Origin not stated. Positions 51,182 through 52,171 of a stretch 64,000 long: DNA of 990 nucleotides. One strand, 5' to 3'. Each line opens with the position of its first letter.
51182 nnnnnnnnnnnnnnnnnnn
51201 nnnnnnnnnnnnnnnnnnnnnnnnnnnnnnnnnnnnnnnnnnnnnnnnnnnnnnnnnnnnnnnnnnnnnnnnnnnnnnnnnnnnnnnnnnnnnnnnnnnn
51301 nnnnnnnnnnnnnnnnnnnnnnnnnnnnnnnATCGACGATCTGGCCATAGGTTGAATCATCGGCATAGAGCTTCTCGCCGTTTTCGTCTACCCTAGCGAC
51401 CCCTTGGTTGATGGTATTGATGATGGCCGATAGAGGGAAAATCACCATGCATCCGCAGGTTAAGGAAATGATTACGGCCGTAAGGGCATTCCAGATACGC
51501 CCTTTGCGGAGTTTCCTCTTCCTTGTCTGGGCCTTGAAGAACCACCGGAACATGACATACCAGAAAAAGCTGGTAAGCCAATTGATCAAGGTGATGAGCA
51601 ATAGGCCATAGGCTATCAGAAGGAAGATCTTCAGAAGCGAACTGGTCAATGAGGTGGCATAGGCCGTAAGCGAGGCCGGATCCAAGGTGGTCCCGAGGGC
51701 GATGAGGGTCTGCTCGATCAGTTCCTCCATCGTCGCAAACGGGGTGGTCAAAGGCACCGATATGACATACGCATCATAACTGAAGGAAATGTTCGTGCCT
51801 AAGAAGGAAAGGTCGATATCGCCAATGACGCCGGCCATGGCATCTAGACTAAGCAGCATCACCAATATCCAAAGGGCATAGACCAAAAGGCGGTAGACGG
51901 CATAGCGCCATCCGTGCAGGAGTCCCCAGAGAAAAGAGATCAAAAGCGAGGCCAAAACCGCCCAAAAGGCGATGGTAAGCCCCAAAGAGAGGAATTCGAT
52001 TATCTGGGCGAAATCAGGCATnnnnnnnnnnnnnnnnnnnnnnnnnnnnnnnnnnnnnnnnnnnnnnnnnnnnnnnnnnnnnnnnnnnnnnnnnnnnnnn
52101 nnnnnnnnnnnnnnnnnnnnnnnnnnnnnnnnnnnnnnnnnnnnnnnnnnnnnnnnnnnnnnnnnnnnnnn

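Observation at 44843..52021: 2392-aa highly acidic, N-terminally multi-TM-anchored giant protein of no recognisable family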

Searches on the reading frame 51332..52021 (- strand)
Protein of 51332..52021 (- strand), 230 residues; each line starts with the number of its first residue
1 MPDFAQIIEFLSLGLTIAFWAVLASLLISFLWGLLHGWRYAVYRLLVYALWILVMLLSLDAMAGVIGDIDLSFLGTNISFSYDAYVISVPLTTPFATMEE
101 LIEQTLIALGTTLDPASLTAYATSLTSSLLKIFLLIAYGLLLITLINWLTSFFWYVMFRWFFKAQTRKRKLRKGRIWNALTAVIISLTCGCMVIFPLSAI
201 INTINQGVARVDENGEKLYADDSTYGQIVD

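Call 31: search_protein_families(library=pfam, proteins=[window:51332-52021:-], max_evalue=10)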
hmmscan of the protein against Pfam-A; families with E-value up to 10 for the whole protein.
window:51332-52021:- (230 aa): 0 families

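Call 60: find_homologous_proteins(query=A5, max_evalue=0.01)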
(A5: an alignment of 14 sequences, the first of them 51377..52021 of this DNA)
Query A5 (14 sequences) (215 aa, profile of the alignment): 1 proteins with E <= 0.01 among 8000 candidates.
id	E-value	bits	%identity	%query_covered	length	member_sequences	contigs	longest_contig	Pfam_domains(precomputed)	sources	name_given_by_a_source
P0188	2.2e-38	150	63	7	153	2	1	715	-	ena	-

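Call 61: search_protein_families(library=pfam, alignment_id=A5, max_evalue=1)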
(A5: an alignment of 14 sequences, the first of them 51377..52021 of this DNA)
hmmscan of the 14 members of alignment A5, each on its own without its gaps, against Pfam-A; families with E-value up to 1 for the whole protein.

A. member 1, window:51377-52021:- (215 aa): 0 families

B. families by the number of members that match (of 14 scanned): 20 families
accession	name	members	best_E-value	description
PF02674.22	Colicin_V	3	9.7e-06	Colicin V production protein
PF10251.14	PEN-2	1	0.016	Presenilin enhancer-2 subunit of gamma secretase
PF05552.17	MS_channel_1st_1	1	0.019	Mechanosensitive ion channel, conserved TM helix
PF09335.16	VTT_dom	1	0.02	VTT domain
PF20040.4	DUF6442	1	0.024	Family of unknown function (DUF6442)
PF24002.1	DUF7318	1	0.027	Family of unknown function (DUF7318)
PF18895.5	T4SS_pilin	1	0.032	Type IV secretion system pilin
PF14015.11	DUF4231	1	0.064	Protein of unknown function (DUF4231)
PF10304.15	RTP1_C2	1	0.1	Required for nuclear transport of RNA pol II C-terminus 2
PF09788.14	Tmemb_55A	1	0.11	Transmembrane protein 55A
PF14639.11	YqgF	1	0.11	Holliday-junction resolvase-like of SPT6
PF00325.26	Crp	1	0.15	Bacterial regulatory proteins, crp family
PF13850.11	ERGIC_N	1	0.24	Endoplasmic Reticulum-Golgi Intermediate Compartment (ERGIC)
PF20228.3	DUF6587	1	0.36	Family of unknown function (DUF6587)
PF11992.13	TgpA_N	1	0.4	TgpA N-terminal domain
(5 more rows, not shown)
